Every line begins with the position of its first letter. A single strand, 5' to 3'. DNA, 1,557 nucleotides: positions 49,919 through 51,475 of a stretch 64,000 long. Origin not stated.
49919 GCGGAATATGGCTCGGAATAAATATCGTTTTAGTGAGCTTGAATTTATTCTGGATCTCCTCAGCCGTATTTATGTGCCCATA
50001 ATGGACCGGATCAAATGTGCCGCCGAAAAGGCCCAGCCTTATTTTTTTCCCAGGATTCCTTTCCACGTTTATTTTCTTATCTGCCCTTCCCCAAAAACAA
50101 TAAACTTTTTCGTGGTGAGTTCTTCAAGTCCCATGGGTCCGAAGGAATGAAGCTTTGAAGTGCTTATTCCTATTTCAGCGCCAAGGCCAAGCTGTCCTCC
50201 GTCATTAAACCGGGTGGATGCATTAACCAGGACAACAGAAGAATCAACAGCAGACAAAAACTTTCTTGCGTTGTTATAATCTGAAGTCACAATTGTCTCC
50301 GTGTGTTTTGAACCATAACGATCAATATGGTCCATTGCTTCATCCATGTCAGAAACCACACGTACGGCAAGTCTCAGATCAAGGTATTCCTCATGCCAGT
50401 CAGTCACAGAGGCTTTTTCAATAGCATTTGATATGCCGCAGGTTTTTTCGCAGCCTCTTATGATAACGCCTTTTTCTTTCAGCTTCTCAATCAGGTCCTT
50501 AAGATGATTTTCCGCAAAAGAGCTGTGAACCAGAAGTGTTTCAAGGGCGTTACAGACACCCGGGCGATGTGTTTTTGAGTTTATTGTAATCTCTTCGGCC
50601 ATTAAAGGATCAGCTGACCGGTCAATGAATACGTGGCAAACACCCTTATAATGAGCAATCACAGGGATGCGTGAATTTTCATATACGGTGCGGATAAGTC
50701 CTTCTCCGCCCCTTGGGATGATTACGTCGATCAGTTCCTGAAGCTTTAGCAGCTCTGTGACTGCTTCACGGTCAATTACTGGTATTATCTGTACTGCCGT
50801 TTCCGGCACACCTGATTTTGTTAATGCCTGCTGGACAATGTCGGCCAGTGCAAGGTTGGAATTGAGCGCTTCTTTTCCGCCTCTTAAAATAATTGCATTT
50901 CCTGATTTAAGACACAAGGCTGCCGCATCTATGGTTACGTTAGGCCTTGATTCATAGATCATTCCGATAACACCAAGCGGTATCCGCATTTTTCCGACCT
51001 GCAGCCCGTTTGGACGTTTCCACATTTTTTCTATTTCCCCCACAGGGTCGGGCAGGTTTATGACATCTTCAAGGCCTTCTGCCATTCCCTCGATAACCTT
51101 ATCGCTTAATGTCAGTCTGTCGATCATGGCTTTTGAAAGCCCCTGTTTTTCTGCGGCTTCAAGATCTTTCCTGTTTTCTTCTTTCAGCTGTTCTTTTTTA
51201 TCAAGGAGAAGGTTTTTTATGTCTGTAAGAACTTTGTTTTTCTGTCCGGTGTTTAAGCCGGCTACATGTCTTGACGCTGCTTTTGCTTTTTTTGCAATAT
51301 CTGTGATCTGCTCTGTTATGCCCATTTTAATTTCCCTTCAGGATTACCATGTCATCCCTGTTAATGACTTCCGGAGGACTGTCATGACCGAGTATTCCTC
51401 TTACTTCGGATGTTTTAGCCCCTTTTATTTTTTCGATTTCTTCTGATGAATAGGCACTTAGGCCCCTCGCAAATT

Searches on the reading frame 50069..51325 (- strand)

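Call 54: search_protein_families(library=pfam, proteins=[window:50069-51325:-], max_evalue=0.000001)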
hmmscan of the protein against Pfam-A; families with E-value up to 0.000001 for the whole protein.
window:50069-51325:- (418 aa): 1 family
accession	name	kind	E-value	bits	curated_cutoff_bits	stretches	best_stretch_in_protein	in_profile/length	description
PF00171.27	Aldedh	-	7.5e-20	71.3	23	1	5-285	29-296/461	Aldehyde dehydrogenase family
